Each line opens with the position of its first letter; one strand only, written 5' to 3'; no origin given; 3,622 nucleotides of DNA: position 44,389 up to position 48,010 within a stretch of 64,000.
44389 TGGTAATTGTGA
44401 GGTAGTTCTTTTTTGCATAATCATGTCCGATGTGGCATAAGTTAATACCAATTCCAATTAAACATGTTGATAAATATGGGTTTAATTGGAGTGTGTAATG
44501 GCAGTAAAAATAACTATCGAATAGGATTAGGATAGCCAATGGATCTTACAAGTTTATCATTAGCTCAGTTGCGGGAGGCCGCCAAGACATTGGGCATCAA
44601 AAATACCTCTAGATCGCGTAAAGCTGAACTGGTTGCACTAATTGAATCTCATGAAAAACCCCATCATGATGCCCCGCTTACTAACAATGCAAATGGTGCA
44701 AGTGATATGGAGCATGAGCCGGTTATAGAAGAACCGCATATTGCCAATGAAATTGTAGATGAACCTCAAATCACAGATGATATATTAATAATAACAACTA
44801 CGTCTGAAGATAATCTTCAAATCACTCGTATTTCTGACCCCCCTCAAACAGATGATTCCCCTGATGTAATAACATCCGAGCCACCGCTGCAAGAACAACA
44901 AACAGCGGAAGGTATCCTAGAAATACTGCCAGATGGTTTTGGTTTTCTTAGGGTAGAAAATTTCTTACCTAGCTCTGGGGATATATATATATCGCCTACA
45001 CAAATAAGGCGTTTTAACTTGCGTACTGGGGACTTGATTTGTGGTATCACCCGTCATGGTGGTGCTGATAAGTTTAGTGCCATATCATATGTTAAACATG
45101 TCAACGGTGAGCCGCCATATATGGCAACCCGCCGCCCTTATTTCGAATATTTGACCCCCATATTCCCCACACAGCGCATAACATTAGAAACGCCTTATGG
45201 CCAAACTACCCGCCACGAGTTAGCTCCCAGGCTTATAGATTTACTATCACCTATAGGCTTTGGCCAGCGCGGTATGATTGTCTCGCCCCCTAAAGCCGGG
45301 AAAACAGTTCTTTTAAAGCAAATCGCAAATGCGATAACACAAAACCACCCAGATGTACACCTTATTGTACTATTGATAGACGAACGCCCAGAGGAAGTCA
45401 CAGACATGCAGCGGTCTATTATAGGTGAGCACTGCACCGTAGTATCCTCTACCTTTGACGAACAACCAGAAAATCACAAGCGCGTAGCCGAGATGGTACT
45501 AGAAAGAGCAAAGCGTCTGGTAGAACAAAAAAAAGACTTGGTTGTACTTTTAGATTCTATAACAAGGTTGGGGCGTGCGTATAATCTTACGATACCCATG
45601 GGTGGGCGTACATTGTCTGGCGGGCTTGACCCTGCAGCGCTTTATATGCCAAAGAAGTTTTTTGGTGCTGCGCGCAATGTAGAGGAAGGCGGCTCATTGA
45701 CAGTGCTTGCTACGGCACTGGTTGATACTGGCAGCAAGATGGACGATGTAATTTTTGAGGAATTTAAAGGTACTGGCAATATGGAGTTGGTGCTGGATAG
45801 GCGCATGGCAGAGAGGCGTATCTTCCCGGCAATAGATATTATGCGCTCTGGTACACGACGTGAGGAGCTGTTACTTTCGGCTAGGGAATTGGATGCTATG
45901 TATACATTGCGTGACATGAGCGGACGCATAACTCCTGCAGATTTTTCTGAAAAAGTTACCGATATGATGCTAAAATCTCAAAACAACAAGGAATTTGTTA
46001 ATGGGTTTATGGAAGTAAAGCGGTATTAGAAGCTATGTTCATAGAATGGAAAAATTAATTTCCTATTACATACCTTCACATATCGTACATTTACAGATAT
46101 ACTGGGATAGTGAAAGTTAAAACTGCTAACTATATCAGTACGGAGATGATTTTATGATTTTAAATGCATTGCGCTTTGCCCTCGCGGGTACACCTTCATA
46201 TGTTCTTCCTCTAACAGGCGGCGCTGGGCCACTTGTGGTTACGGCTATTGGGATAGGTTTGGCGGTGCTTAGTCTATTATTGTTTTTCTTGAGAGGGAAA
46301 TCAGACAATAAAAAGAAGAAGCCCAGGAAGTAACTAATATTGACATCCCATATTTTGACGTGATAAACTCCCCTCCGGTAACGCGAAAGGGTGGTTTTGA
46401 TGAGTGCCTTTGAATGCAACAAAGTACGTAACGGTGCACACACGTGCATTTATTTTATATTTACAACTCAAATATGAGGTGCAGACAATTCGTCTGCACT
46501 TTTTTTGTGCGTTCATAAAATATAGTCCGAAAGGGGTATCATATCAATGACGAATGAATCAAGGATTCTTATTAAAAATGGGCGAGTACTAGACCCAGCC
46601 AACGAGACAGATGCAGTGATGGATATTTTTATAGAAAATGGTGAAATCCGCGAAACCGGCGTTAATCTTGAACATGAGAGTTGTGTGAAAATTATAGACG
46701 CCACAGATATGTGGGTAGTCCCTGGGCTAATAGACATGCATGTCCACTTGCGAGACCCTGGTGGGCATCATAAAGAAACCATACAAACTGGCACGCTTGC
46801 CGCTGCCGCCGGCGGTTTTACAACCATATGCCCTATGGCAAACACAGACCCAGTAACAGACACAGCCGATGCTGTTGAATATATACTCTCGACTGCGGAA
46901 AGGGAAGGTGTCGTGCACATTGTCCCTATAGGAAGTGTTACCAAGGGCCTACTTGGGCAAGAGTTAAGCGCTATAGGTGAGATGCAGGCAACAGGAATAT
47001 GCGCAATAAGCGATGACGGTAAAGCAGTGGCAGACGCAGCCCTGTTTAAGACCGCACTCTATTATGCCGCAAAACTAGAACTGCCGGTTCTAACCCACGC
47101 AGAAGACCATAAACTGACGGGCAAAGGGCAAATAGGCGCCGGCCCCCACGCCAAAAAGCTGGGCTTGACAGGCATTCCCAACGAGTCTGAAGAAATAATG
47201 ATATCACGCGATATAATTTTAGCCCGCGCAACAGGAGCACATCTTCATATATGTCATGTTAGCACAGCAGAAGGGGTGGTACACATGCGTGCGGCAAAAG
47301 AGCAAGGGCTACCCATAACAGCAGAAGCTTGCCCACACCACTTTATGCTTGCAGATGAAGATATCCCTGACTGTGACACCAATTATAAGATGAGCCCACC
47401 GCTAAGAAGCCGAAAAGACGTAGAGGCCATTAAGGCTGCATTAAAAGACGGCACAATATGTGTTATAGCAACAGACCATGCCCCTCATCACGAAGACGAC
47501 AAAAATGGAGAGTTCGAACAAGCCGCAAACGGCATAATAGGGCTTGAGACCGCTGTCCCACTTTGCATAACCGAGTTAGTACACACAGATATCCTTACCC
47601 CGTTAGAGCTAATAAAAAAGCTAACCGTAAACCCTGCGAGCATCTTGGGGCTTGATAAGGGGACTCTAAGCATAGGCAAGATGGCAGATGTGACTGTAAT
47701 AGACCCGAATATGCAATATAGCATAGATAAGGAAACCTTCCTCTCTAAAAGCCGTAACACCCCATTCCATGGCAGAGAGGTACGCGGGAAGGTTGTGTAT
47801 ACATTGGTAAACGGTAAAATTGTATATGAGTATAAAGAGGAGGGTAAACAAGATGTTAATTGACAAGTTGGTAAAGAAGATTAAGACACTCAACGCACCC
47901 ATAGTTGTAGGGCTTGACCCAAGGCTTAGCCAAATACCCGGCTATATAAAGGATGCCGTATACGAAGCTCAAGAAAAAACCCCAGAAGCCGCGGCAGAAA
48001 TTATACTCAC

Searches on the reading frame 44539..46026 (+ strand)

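Call 60: search_protein_families(library=pfam, proteins=[window:44539-46026:+], max_evalue=0.00001)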
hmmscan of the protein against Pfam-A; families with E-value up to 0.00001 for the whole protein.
window:44539-46026:+ (496 aa): 3 families
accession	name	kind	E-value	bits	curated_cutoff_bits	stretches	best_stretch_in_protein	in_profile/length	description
PF00006.31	ATP-synt_ab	-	4.7e-27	95.5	29.5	1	231-437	3-211/213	ATP synthase alpha/beta family, nucleotide-binding domain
PF07497.18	Rho_RNA_bind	-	7.2e-26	90.2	27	1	124-193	2-72/73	Rho termination factor, RNA-binding domain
PF07498.18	Rho_N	-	4.7e-09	36.5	24.9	1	2-37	1-37/43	Rho termination factor, N-terminal domain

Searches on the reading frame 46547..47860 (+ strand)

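Call 62: search_protein_families(library=pfam, proteins=[window:46547-47860:+], max_evalue=0.00001)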
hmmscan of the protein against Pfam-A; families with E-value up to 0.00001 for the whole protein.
window:46547-47860:+ (438 aa): 3 families
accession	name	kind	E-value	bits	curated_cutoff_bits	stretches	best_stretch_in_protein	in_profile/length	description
PF01979.26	Amidohydro_1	-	1.2e-31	110.7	25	1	56-426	1-345/345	Amidohydrolase family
PF07969.17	Amidohydro_3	-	2.2e-14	54.2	29.7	1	290-427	354-472/472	Amidohydrolase family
PF12890.13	DHOase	-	2e-12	47.8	21.2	1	57-242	4-141/142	Dihydro-orotase-like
